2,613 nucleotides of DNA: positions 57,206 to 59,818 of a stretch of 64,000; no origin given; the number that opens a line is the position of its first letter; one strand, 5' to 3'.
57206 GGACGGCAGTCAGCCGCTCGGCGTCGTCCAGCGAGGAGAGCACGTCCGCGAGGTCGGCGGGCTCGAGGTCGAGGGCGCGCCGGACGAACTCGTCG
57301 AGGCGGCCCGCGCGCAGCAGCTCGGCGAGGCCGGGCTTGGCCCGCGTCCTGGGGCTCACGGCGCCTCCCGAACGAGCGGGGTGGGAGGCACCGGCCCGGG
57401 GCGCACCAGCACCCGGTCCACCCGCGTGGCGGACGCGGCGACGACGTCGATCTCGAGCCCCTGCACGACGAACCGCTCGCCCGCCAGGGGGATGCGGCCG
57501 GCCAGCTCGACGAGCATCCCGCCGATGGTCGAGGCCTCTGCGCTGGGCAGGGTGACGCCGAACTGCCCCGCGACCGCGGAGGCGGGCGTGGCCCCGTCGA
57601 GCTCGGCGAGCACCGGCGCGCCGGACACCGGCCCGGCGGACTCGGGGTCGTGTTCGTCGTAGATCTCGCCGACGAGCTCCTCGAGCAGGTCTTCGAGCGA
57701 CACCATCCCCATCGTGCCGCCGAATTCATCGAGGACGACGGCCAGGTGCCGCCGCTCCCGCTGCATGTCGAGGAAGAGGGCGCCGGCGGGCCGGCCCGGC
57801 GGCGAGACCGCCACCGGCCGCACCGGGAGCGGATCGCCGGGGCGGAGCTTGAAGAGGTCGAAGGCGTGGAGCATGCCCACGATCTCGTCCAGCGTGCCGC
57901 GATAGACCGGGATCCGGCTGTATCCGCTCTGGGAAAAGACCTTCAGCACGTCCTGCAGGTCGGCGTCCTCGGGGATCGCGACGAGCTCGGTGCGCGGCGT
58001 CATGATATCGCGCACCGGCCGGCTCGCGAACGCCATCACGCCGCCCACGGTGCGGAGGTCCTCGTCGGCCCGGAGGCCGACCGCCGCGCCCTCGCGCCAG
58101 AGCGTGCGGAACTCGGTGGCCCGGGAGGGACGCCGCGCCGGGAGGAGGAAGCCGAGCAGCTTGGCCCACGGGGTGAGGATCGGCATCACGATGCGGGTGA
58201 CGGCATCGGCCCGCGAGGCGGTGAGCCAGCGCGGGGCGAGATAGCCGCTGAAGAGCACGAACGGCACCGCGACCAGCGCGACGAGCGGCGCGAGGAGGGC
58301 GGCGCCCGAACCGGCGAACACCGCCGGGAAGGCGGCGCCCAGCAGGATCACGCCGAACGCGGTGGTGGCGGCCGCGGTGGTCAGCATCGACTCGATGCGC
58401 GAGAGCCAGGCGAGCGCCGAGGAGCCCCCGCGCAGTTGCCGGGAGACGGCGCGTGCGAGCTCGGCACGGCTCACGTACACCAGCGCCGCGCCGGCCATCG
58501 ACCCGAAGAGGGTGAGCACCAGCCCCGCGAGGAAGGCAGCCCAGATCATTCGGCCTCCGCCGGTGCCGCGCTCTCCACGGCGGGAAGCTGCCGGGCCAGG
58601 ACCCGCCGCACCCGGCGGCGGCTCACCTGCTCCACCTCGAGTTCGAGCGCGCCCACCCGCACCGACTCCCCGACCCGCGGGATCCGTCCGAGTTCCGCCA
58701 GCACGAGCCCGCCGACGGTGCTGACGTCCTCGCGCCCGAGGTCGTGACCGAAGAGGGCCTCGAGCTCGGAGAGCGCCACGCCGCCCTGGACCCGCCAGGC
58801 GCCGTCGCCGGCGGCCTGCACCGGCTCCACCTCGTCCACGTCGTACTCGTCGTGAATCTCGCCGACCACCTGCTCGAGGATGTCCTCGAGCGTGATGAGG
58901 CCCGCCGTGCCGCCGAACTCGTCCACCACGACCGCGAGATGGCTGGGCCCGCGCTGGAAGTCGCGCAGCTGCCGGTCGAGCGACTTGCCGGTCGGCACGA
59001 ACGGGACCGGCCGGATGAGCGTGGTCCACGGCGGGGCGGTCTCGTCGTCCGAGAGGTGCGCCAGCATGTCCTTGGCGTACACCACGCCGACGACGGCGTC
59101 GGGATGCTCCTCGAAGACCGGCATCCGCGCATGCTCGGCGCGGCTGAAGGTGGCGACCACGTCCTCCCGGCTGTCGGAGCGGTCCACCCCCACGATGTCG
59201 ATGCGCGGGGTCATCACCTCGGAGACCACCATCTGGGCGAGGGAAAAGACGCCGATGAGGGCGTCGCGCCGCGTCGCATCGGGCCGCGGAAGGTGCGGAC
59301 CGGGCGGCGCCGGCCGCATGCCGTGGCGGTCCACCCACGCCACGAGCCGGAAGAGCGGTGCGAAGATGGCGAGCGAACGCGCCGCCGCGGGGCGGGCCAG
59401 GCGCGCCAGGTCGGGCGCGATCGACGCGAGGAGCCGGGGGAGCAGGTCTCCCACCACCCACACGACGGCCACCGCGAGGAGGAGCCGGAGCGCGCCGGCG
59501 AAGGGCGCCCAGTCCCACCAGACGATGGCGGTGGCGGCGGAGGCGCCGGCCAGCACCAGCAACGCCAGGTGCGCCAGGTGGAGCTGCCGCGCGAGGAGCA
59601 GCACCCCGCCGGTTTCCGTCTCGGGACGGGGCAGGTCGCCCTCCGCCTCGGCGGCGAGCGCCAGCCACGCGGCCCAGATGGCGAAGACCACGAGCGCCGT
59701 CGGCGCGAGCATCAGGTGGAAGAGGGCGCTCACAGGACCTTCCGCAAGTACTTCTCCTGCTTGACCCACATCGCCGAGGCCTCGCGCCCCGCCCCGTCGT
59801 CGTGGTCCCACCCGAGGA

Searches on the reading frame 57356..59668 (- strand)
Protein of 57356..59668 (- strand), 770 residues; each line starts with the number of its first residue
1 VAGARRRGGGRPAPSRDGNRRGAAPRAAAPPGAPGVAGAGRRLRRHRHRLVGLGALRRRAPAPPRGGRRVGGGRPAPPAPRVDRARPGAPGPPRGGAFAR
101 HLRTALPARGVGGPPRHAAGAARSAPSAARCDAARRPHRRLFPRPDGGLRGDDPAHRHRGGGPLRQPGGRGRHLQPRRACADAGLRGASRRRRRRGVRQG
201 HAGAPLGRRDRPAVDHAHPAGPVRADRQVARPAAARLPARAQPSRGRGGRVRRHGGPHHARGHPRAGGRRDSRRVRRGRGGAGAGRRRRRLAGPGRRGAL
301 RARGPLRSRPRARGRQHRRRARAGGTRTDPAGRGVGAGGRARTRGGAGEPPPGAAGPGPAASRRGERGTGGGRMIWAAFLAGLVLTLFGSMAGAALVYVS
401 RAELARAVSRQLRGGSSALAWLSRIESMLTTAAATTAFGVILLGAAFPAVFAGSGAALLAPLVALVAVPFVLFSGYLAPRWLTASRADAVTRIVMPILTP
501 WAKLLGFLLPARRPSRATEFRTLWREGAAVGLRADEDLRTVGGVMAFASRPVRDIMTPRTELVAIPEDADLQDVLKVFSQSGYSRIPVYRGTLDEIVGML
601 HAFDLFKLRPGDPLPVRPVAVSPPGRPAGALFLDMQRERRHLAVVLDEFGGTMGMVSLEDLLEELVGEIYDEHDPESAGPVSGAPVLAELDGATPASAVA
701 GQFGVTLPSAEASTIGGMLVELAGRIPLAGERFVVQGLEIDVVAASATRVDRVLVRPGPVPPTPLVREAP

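Call 66: search_protein_families(library=pfam, proteins=[window:57356-59668:-], max_evalue=0.00001)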
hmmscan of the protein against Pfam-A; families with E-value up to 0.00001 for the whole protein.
window:57356-59668:- (770 aa): 3 families
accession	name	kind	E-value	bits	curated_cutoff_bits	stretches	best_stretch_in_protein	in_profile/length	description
PF00571.33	CBS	-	2.5e-16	60.2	24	1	552-608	1-54/57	CBS domain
PF03471.22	CorC_HlyC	-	8.4e-14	51.8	27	1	690-757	10-79/81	Transporter associated domain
PF01595.25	CNNM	-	2.7e-06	27.6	28.4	1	380-506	4-132/181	Cyclin M transmembrane N-terminal domain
